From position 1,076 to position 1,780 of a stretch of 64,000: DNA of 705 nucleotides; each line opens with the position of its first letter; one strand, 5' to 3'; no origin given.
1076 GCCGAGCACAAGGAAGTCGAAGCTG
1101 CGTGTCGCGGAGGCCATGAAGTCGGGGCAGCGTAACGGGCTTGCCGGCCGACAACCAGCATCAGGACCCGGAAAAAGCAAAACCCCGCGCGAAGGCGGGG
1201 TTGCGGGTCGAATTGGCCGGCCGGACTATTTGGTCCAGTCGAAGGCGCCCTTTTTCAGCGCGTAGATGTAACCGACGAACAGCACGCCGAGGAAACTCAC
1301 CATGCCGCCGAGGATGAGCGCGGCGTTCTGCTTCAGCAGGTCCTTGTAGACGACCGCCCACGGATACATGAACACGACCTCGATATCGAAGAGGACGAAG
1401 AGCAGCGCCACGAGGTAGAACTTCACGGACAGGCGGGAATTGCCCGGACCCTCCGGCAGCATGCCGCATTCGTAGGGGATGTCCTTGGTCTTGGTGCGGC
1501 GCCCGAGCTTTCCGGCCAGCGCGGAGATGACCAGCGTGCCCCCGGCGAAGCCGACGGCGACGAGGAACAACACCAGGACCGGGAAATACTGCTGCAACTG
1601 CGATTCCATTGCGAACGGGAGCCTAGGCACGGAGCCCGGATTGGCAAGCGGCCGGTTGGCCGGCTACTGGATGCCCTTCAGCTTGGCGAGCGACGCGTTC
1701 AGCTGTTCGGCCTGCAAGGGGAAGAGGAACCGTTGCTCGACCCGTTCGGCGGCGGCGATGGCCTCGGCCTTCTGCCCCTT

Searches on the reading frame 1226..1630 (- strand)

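Call 67: search_protein_families(library=pfam, proteins=[window:1226-1630:-], max_evalue=0.0001)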
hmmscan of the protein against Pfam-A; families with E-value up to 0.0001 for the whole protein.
window:1226-1630:- (134 aa): 1 family
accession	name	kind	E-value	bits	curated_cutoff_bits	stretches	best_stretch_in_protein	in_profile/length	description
PF00507.24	Oxidored_q4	-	2.9e-30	104.8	23.3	1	33-132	5-99/99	NADH-ubiquinone/plastoquinone oxidoreductase, chain 3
